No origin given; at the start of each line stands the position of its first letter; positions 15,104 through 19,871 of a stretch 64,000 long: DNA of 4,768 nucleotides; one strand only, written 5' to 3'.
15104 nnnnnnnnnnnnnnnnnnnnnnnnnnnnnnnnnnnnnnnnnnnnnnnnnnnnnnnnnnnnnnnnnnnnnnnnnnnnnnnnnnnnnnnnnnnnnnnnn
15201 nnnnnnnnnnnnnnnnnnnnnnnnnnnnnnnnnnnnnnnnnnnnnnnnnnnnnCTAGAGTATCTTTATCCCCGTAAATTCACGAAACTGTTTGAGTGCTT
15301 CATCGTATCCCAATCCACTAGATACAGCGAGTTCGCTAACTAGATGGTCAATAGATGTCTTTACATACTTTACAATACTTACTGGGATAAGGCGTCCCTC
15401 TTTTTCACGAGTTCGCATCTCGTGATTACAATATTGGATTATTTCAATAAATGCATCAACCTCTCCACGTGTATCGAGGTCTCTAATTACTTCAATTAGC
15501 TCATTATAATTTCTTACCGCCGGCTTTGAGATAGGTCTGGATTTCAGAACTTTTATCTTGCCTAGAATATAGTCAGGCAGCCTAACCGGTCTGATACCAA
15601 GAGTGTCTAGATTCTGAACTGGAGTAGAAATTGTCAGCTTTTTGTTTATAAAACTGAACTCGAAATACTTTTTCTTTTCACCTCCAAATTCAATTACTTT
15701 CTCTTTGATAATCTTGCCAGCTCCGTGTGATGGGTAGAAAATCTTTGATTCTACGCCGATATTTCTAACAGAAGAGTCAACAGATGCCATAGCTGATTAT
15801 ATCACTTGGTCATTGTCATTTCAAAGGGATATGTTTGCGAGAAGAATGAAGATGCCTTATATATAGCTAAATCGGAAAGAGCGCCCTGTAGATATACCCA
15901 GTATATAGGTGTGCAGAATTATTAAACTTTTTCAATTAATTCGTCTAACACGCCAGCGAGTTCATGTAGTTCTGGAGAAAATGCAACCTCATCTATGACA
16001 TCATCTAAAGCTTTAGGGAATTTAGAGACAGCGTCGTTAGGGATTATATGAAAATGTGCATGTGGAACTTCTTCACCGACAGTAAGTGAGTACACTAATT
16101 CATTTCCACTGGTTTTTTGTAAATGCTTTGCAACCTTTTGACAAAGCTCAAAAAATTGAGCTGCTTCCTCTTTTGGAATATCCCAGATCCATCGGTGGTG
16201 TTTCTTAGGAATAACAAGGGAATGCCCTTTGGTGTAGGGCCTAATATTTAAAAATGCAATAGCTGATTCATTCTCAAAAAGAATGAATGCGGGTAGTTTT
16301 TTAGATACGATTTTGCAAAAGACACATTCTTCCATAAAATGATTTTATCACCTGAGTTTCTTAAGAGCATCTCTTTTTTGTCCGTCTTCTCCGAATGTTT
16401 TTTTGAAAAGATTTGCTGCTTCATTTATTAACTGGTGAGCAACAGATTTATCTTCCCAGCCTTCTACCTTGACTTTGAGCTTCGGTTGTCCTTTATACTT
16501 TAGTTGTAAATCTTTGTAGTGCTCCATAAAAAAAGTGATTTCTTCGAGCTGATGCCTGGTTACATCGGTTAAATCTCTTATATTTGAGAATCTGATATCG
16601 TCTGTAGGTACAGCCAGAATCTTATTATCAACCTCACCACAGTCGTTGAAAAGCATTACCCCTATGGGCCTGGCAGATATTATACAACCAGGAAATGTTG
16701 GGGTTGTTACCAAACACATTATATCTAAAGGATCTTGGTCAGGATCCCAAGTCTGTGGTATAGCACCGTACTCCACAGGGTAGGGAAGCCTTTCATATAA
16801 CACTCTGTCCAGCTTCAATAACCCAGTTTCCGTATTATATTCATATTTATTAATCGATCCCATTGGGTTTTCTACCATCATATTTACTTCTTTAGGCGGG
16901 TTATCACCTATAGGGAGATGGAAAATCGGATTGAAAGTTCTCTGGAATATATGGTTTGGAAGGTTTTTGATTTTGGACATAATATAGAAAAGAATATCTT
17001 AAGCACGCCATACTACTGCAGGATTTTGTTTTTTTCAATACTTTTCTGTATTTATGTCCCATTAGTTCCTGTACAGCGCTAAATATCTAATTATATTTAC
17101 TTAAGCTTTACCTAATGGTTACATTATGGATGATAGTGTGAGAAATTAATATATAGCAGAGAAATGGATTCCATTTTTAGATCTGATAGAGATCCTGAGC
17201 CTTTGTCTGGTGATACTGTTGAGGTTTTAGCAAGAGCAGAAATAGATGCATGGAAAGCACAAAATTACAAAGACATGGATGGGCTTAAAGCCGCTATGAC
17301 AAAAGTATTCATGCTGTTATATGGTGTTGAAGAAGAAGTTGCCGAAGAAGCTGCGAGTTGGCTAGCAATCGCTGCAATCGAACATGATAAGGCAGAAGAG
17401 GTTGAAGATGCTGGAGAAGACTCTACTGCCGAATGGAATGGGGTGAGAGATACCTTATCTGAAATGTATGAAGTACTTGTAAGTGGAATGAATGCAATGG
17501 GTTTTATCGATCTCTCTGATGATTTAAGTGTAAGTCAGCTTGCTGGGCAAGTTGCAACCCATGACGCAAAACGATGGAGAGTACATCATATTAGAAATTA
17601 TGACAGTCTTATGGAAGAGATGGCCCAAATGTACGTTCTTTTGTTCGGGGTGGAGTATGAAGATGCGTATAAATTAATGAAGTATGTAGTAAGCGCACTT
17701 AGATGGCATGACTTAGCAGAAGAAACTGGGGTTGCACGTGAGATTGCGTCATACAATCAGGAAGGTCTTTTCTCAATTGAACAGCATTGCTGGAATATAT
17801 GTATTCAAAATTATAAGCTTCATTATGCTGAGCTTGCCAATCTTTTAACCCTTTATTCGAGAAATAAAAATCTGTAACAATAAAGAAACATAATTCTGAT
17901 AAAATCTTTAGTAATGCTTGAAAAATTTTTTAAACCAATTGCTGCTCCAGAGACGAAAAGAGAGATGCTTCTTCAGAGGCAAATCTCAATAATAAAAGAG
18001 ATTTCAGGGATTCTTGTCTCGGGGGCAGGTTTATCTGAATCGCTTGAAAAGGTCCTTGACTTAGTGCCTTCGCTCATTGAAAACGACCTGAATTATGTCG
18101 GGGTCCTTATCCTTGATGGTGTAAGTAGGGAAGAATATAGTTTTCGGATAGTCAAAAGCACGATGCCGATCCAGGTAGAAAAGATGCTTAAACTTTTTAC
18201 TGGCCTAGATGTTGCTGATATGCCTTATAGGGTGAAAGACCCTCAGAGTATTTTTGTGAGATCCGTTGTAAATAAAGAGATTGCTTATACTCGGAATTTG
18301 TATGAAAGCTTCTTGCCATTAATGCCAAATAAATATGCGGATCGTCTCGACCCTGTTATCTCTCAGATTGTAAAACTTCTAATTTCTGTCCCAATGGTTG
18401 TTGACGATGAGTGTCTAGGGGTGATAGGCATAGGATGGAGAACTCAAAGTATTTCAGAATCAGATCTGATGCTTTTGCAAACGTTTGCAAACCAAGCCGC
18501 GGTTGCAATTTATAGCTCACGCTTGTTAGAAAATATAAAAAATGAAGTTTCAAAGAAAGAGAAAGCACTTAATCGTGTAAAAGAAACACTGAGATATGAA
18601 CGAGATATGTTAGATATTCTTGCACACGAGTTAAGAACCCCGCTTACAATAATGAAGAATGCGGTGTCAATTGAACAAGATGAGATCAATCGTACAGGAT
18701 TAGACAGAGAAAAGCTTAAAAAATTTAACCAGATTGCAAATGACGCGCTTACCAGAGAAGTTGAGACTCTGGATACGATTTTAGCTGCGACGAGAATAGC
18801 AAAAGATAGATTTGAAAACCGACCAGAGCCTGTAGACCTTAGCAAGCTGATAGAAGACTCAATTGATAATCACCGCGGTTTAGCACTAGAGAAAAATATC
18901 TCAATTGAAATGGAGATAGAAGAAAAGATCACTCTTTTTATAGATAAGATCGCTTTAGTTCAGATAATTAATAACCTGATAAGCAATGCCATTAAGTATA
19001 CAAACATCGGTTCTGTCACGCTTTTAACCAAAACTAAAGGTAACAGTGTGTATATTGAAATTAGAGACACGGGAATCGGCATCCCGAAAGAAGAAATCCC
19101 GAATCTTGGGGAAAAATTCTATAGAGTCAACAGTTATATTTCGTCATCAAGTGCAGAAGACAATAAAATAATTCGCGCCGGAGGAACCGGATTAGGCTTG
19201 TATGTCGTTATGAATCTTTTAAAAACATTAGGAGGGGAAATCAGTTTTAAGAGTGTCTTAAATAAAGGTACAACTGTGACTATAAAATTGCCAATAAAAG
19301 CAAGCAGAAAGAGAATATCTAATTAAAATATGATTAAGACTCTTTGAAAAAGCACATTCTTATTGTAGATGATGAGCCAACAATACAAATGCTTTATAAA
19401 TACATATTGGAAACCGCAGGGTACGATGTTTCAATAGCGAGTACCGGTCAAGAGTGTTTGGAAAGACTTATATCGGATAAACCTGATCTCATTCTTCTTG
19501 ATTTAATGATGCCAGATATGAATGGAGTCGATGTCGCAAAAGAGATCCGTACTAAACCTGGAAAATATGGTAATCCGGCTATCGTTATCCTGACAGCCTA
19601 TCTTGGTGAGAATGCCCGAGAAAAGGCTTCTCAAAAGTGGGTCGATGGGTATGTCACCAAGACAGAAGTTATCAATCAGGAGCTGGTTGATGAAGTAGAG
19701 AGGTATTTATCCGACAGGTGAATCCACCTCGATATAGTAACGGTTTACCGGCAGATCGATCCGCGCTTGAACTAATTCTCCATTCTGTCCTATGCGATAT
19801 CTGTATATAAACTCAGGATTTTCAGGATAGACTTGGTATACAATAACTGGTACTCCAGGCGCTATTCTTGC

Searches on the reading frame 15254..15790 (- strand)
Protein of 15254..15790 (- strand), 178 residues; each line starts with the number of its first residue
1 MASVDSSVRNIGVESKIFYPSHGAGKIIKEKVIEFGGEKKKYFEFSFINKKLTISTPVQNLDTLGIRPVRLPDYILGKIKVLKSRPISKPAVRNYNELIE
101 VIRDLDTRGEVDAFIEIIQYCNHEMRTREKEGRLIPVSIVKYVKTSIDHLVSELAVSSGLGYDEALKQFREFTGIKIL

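Call 3: search_protein_families(library=pfam, proteins=[window:15254-15790:-], max_evalue=0.01)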
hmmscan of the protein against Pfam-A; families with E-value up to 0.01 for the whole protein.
window:15254-15790:- (178 aa): 1 family
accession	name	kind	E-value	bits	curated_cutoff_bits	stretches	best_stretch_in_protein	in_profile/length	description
PF02559.22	CarD_TRCF_RID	-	1.2e-07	32.1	23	1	16-69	6-56/57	CarD-like/TRCF RID domain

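Call 40: search_protein_families(library=ncbifam, proteins=[window:15254-15790:-], max_evalue=0.1)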
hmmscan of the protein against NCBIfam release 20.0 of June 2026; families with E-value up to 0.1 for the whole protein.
window:15254-15790:- (178 aa): 0 families

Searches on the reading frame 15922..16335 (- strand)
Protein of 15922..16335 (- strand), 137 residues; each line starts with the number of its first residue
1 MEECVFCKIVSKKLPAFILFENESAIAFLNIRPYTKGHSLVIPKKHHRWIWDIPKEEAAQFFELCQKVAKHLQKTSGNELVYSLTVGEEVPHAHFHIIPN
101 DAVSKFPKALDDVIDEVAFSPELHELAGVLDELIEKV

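Call 3: search_protein_families(library=pfam, proteins=[window:15922-16335:-], max_evalue=0.01)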
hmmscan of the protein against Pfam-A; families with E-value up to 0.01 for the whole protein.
window:15922-16335:- (137 aa): 3 families
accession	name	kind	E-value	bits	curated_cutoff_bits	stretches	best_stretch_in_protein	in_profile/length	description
PF01230.28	HIT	-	2.4e-19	70.2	21.5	1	13-101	3-96/98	HIT domain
PF11969.13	DcpS_C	-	6.5e-11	43.1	24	1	3-106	1-108/114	Scavenger mRNA decapping enzyme C-term binding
PF04677.20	CwfJ_C_1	-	0.0014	18.9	21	1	2-102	12-111/122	Protein similar to CwfJ C-terminus 1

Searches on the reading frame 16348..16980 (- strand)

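Call 3: search_protein_families(library=pfam, proteins=[window:16348-16980:-], max_evalue=0.01)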
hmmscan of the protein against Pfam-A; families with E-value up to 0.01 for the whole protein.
window:16348-16980:- (210 aa): 1 family
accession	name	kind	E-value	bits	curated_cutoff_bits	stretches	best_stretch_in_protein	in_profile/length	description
PF00719.24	Pyrophosphatase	-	3.1e-49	167.2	23.5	1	34-191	1-151/153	Inorganic pyrophosphatase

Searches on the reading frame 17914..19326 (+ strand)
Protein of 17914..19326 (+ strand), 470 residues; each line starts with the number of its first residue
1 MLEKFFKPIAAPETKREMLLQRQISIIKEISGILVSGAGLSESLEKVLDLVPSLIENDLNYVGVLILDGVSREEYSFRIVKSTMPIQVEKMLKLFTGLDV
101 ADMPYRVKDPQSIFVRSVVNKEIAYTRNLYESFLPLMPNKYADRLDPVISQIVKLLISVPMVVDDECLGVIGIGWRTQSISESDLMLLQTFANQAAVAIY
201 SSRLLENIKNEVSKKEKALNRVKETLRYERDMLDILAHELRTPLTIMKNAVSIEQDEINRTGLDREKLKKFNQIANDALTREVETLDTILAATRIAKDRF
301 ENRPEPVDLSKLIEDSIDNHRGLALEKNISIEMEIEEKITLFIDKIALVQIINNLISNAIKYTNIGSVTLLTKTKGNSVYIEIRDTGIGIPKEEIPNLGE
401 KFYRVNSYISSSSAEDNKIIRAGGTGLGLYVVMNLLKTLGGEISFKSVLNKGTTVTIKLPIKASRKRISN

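Call 18: search_protein_families(library=pfam, proteins=[window:17914-19326:+], max_evalue=0.001)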
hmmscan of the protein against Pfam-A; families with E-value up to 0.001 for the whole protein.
window:17914-19326:+ (470 aa): 5 families
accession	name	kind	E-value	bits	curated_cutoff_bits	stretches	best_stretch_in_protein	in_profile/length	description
PF02518.31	HATPase_c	-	5.5e-27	94.9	26.4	1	344-462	2-110/111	Histidine kinase-, DNA gyrase B-, and HSP90-like ATPase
PF01590.32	GAF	-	6.3e-07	30.4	22.4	1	153-199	87-133/133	GAF domain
PF13185.12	GAF_2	-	8.3e-07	29.7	28.6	1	153-199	88-135/136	GAF domain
PF00512.31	HisKA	-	1.4e-06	28.7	26.9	1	230-295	3-63/66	His Kinase A (phospho-acceptor) domain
PF13492.12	GAF_3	-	0.0002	22.2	27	1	157-199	84-127/129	GAF domain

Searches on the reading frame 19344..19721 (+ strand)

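Call 18: search_protein_families(library=pfam, proteins=[window:19344-19721:+], max_evalue=0.001)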
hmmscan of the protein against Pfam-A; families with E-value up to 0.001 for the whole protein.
window:19344-19721:+ (125 aa): 1 family
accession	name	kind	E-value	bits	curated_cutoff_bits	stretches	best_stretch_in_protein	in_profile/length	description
PF00072.30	Response_reg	-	3.7e-25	88.7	30.2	1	5-115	1-107/111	Response regulator receiver domain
